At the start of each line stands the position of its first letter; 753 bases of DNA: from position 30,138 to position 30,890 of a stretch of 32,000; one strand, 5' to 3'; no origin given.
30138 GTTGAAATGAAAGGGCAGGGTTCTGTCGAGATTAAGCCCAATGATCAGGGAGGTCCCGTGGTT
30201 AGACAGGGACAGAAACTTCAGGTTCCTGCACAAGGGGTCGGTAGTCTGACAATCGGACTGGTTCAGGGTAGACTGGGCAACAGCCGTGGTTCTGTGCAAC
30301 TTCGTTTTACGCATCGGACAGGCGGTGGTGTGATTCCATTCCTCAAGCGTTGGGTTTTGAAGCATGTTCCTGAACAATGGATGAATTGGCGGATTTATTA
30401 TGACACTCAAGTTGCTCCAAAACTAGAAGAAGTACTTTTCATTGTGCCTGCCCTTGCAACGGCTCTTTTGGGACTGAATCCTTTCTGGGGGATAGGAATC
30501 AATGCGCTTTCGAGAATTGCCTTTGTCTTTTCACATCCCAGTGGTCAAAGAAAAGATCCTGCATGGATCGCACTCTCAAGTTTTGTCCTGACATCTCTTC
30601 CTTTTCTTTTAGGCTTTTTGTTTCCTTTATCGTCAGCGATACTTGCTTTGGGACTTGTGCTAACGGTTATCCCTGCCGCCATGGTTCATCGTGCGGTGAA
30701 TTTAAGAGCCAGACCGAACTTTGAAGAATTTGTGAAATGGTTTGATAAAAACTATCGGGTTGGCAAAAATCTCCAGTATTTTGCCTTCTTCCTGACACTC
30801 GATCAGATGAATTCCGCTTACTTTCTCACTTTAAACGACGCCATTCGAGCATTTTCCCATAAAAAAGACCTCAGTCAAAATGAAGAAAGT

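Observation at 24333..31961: Giant mosaic envelope protein with two embedded CPBP/Abi (CAAX-protease-like) intramembrane modules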

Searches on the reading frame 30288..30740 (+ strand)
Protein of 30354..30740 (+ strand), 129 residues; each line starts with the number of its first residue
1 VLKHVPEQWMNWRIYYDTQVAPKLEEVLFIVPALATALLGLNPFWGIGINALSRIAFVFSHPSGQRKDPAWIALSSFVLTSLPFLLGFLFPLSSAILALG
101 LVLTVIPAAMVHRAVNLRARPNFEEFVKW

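Call 13: search_protein_families(library=pfam, proteins=[window:30354-30740:+], max_evalue=10)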
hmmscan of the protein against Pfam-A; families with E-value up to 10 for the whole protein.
window:30354-30740:+ (129 aa): 3 families
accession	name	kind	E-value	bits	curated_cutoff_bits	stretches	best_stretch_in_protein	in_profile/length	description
PF14264.12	Glucos_trans_II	-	0.0011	18.7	30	1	38-114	45-119/317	Glucosyl transferase GtrII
PF11667.14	DUF3267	-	0.15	12.9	27.1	1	53-104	33-86/108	Putative zincin peptidase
PF20969.2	MASE11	-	0.59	10.5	27.3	1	28-60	91-124/168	MASE11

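Call 28: search_solved_structures(query=A3, max_evalue=10, show_alignments=3)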
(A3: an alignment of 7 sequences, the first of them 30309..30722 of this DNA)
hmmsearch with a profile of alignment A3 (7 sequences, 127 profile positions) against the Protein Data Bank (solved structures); distinct sequences matched with E-value up to 10: 1.
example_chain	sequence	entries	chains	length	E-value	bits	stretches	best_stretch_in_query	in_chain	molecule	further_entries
4wj3_C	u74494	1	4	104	1.9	11.8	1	19-47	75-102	Glutamyl-tRNA(Gln) amidotransferase subunit C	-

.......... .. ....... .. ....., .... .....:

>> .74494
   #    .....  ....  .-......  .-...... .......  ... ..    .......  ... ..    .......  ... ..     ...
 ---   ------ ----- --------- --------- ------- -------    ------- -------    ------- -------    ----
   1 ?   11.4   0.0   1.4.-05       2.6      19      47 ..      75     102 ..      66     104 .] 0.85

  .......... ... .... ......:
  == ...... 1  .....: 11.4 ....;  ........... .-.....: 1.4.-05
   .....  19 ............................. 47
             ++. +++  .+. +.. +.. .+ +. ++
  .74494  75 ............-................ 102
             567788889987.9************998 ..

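Call 35: search_protein_representatives(alignment_id=A3)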
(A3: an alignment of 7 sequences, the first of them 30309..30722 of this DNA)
Query: 7 sequences, 127 profile positions. Proteins with E-value up to 0.001 (for the whole library): 22; up to 1e-10: 6; up to 1e-30: 5. The best 22 are listed.
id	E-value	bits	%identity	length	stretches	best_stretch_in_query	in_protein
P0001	4.8e-105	362.9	-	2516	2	1-127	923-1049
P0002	9.0e-102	352.3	-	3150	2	2-126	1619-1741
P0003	1.3e-93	326.0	-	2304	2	1-126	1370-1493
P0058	5.0e-34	133.3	-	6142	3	5-125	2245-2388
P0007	2.3e-33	131.2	-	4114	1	2-125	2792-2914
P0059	2.4e-11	60.0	-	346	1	2-121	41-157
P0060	1.1e-09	54.6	-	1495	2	4-85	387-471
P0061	2.8e-07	46.9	-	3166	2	3-124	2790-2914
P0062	6.4e-07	45.7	-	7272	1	7-123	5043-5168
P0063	8.4e-07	45.3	-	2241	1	3-126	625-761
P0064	2.2e-06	44.0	-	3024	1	3-123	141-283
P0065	4.4e-06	43.0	-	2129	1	9-109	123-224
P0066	5.4e-06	42.7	-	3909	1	7-125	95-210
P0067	1.4e-05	41.3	-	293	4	36-103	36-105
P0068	2.0e-05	40.9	-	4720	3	26-106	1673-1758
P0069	2.2e-05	40.7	-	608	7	5-31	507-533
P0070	3.4e-05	40.1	-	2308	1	2-123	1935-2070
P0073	3.8e-04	36.7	-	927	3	30-86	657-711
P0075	7.6e-04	35.8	-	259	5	25-56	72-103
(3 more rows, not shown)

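Call 37: search_protein_families(library=pfam, proteins=[P0059, P0067, P0075, P0069, P0073, P0060, P0065, P0063], max_evalue=0.1)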
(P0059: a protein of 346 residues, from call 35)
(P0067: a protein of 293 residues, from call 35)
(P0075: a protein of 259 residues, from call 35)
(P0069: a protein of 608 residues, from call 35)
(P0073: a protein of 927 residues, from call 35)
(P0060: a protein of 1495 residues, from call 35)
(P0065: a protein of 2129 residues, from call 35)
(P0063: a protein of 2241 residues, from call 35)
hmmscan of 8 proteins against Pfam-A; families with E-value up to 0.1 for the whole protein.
P0059 (346 aa): 1 family
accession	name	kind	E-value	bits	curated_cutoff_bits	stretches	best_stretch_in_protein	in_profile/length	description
PF13363.11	BetaGal_dom3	-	0.025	14.6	27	1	169-199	38-68/75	Beta-galactosidase, domain 3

P0067 (293 aa): 6 families
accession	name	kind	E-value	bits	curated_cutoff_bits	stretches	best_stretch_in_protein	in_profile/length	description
PF25507.1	OB_POT1A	-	5.9e-06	26.5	27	0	172-221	67-117/127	POT1A-like, OB fold domain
PF12088.13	DUF3565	-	4.3e-05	23.8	25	0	45-60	16-31/58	Protein of unknown function (DUF3565)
PF21286.3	CFAI_FIMAC_N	-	0.0018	18.3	27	0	162-169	11-18/21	Complement factor I, FIMAC N-terminal domain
PF23924.1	DUF7263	-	0.0033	17.5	27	0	137-180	126-169/222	Family of unknown function (DUF7263)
PF12989.12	DUF3873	-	0.0054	17.5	27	0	239-262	38-60/68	Domain of unknown function, B. Theta Gene description (DUF3873)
PF10821.13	DUF2567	-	0.034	14.7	30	0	228-253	24-49/166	Protein of unknown function (DUF2567)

P0075 (259 aa): 3 families
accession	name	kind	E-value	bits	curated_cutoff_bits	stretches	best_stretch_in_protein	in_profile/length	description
PF14935.11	TMEM138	-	4e-06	27.9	27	0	127-191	6-68/119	Transmembrane protein 138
PF21748.3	UPF0150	-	0.0011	19.3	27.3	0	9-36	27-54/64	UPF0150-like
PF16220.10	DUF4880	-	0.0044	17.3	25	0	187-199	23-35/43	Domain of unknown function (DUF4880)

P0069 (608 aa): 6 families
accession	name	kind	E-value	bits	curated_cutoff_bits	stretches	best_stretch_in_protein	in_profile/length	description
PF04858.18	TH1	-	2.5e-33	116.1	24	3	2-21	44-63/579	TH1 protein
PF22884.1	Tea_C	-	1.8e-08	34.9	27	0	75-101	3-29/162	Telomere ends associated C-terminal domain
PF09136.16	Glucodextran_B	-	6.3e-07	29.7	27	0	31-59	37-65/83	Glucodextranase, domain B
PF08336.16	P4Ha_N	-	7.4e-07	29.5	25.3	0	312-344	44-76/135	Prolyl 4-Hydroxylase alpha-subunit, N-terminal region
PF07067.16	DUF1340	-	9.6e-05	22.3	25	0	320-403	78-161/236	Protein of unknown function (DUF1340)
PF24408.1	wHTH-Calcineurin_assc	-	0.0095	16.2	27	0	139-157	14-32/56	wHTH-Calcineurin_assc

P0073 (927 aa): 9 families
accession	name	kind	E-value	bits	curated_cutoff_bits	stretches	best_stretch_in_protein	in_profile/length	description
PF25390.1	WD40_RLD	-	6.4e-68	230.1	150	2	25-268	93-346/363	RCC1-like domain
PF00415.24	RCC1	-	1.8e-57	192.1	21.7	6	39-85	1-50/50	Regulator of chromosome condensation (RCC1) repeat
PF13540.12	RCC1_2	-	3.6e-49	163.8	22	7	24-52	2-30/30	Regulator of chromosome condensation (RCC1) repeat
PF18962.6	Por_Secre_tail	-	4.6e-09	36.9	27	1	861-916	1-62/75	Secretion system C-terminal sorting domain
PF25384.1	Alsin_RLD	-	1.6e-07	31.4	100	1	193-266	245-316/405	Alsin RCC1-like domain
PF25354.1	Ig_NUP210_16th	-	0.0025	17.7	27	0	603-624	18-39/72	NUP210-like, Ig-like domain 16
PF19780.4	DUF6265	-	0.0045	17.8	23.8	0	676-714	14-52/116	Domain of unknown function (DUF6265)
PF13927.12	Ig_3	-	0.0091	16.9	30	1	499-546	2-48/78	Immunoglobulin domain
PF16820.11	PKD_3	-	0.038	14.3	26.3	0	530-554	34-57/68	PKD-like domain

P0060 (1495 aa): 4 families
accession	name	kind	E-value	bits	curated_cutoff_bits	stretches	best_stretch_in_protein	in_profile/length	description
PF13646.12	HEAT_2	-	3.1e-09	37.4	27.7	1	1416-1495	3-83/88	HEAT repeats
PF02661.23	Fic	-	4.7e-06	27.8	24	1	663-746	4-93/93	Fic/DOC family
PF02517.21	Rce1-like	-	0.00043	21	22.4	1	408-510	11-92/93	Type II CAAX prenyl endopeptidase Rce1-like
PF02985.28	HEAT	-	0.041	14.6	23.5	0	1446-1468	2-24/31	HEAT repeat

P0065 (2129 aa): 4 families
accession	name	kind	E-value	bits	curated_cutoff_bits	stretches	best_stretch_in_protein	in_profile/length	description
PF00208.27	ELFV_dehydrog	-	6.7e-13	49.3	23.4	1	752-899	32-178/241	Glutamate/Leucine/Phenylalanine/Valine dehydrogenase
PF12822.12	ECF_trnsprt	-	0.058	13.8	30.7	0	167-234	65-136/169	ECF transporter, substrate-specific component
PF02517.21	Rce1-like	-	0.06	14.1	22.4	0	140-231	12-91/93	Type II CAAX prenyl endopeptidase Rce1-like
PF08439.15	Peptidase_M3_N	-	0.082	13.6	25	0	1690-1725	19-54/70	Oligopeptidase F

P0063 (2241 aa): 4 families
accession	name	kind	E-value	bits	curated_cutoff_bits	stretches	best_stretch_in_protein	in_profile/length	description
PF21141.3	T6PP_C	-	0.0016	18.2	26.7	1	903-1004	137-240/267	Trehalose-6-phosphate phosphatase, C-terminal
PF20245.3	DUF6600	-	0.017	15.7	27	1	1496-1540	41-83/102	Family of unknown function (DUF6600)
PF04187.18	Cofac_haem_bdg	-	0.017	15.5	27.7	1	428-476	157-204/213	Haem-binding uptake, Tiki superfamily, ChaN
PF23202.1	PAH_ZNF598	-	0.022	15.5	25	0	288-332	6-52/83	ZNF598 PAH domain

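Call 44: search_solved_structures(query=A5, max_evalue=10, show_alignments=3)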
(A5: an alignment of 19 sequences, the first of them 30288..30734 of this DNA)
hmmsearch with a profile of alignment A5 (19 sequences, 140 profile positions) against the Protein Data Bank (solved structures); distinct sequences matched with E-value up to 10: 0.

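Call 45: find_homologous_proteins(query=A5, max_evalue=0.01)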
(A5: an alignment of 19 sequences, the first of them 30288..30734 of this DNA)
Query A5 (19 sequences): 8000 candidates shared short words with the query, none scored E <= 0.01.

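Call 46: search_protein_families(library=pfam, alignment_id=A5, max_evalue=10)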
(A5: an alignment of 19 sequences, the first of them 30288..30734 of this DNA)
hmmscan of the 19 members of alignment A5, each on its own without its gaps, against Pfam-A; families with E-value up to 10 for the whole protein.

A. member 1, window:30288-30734:+ (149 aa): 2 families
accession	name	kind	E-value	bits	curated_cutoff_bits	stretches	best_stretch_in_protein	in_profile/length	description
PF14264.12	Glucos_trans_II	-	0.00078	19.1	30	1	60-136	45-119/317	Glucosyl transferase GtrII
PF11667.14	DUF3267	-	0.19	12.5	27.1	1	75-126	33-86/108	Putative zincin peptidase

B. families by the number of members that match (of 19 scanned): 14 families
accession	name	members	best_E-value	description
PF02517.21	Rce1-like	7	0.00036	Type II CAAX prenyl endopeptidase Rce1-like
PF14264.12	Glucos_trans_II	2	0.00078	Glucosyl transferase GtrII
PF12822.12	ECF_trnsprt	2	0.0044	ECF transporter, substrate-specific component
PF14256.11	YwiC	2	0.014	YwiC-like protein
PF12420.13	DUF3671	2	0.29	Fam-L, Fam-M like protein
PF11028.14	TMEM260-like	1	0.0035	Protein O-mannosyl-transferase TMEM260-like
PF24961.1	NfeD_membrane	1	0.082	NfeD integral membrane domain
PF19982.4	DUF6418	1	0.11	Family of unknown function (DUF6418)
PF24661.1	DUF7649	1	0.11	Domain of unknown function (DUF7649)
PF20176.3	DUF6541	1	0.13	Family of unknown function (DUF6541)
PF17696.6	ALN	1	0.14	Another-regulin-like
PF11667.14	DUF3267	1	0.19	Putative zincin peptidase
PF16959.10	Collectrin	1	3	Renal amino acid transporter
PF19506.4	DUF6040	1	8.8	Family of unknown function (DUF6040)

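Call 54: predict_structure(alignment_id=A5)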
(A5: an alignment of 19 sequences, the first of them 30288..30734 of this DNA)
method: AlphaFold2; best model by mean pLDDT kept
length: 149 residues; sequences in the alignment: 19
mean_pLDDT: 88.0   pTM: 0.82
mean pLDDT of the five models: 88.0, 87.4, 87.3, 86.8, 86.8
residues with pLDDT >= 90: 104; 70-90: 21; 50-70: 21; < 50: 3
segments of 3 or more residues with pLDDT < 50: none
pLDDT, mean of each block of 10 residues (from residue 1): 54 80 89 87 96 98 97 97 78 96 98 97 98 94 59
secondary structure, 60 per line:
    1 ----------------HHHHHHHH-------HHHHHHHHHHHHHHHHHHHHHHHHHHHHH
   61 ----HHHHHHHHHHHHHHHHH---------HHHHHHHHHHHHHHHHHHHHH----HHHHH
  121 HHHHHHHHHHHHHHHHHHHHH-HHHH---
elements in order: H17-24 H32-60 H65-81 H91-111 H116-141 H143-146

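Call 58: fold_search(model_id=the predicted structure, library=pdb)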
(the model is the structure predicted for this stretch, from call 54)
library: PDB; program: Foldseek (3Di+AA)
matches with E <= 10: 68; with E <= 0.001: 0
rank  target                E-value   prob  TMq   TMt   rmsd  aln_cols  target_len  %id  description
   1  3t6g_B                1.1e+00  0.44  0.35  0.38   6.8       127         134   13  Structure of the complex between NSP3 (SHEP1) and p130Cas (released 2011-11-23)
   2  3iqc_A                2.6e+00  0.21  0.30  0.35   6.3        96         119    7  Crystal structure of FliS from H. pylori (released 2010-06-30)
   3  9bku_A                2.8e+00  0.10  0.26  0.10   9.5       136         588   14  Cryo-EM structure of TRPV3 K169A in nanodiscs incubated with NASPM (released 2025-05-21)
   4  5h36_A                3.1e+00  0.30  0.44  0.36   4.7       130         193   18  Crystal structures of the TRIC trimeric intracellular cation channel orthologue from Rhodobacter sphaeroides (released 2017-01-11)
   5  5h36_E                3.1e+00  0.20  0.40  0.32  10.3       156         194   17  Crystal structures of the TRIC trimeric intracellular cation channel orthologue from Rhodobacter sphaeroides (released 2017-01-11)
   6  8eit_R                3.1e+00  0.09  0.22  0.16   9.5       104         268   17  Structure of FFAR1-Gq complex bound to DHA (released 2023-05-24)
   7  5wue                  3.3e+00  0.21  0.41  0.32  10.1       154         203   11  Structural basis for conductance through TRIC cation channels (released 2017-06-21)
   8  5maw_E                3.3e+00  0.15  0.31  0.35   7.2       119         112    7  Crystal structure of the flagellin-FliS complex from Bacillus subtilis (released 2017-12-20)
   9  5wuc                  3.5e+00  0.23  0.43  0.35  10.2       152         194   13  Structural basis for conductance through TRIC cation channels (released 2017-07-12)
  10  4iwb_A                3.6e+00  0.13  0.35  0.32   9.8       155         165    8  Novel Fold of FliC/FliS Fusion Protein (released 2013-12-11)
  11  2pob_B                3.6e+00  0.06  0.18  0.13   9.8        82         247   17  PPARgamma Ligand binding domain complexed with a farglitazar analogue gw4709 (released 2008-03-18)
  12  5c6n                  3.8e+00  0.08  0.27  0.13   9.8       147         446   15  protein A (released 2015-09-23)
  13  6gow_E                4.0e+00  0.14  0.31  0.36   6.2       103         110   10  Crystal structure of the flagellin-FliS complex from Bacillus subtilis crystallized in spacegroup P22121 (released 2018-08-29)
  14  6lea_A                4.2e+00  0.16  0.32  0.39   6.1        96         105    7  Structure of FliS chaperone in complex with flagellin and HP1076 (released 2020-05-13)
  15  4err_A                4.2e+00  0.06  0.19  0.28  14.5        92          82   17  1.55 Angstrom Crystal Structure of the Four Helical Bundle Membrane Localization Domain (4HBM) of the Vibrio vulnificu (released 2012-05-02)
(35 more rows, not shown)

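Call 61: search_protein_families(library=ncbifam, alignment_id=A5, max_evalue=10)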
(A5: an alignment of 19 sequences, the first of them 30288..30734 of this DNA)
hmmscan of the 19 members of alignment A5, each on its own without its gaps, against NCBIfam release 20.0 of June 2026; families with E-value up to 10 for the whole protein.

A. member 1, window:30288-30734:+ (149 aa): 0 families

B. families by the number of members that match (of 19 scanned): 11 families
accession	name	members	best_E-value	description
NF033192.3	CPBP_JDVT_MrtJ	5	0.00089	JDVT-CTERM system glutamic-type intramembrane protease MrtJ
NF046050.1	CPBP_fam_MroQ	2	0.015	intramembrane glutamic endopeptidase MroQ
NF045890.1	conj_pls20_p028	1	0.034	pLS20_p028 family conjugation system transmembrane protein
NF009666.0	PRK13187.1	1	0.043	UDP-3-O-acyl N-acetylglycosamine deacetylase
NF052621.1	MngEfTpMntE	1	0.051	manganese efflux transporter MntE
TIGR04570.1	mollicut_2TM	1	0.057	TIGR04570 family membrane protein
TIGR00921.1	2A067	1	0.061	hydrophobe/amphiphile efflux-3 (HAE3) family transporter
NF007319.0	PRK09810.1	1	0.062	lipoprotein antitoxin entericidin A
NF033632.1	SLATT_4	1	0.15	SLATT domain-containing protein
TIGR02762.1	TraL_TIGR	1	0.58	type IV conjugative transfer system protein TraL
NF010428.0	PRK13854.1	1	2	type IV secretion system protein VirB3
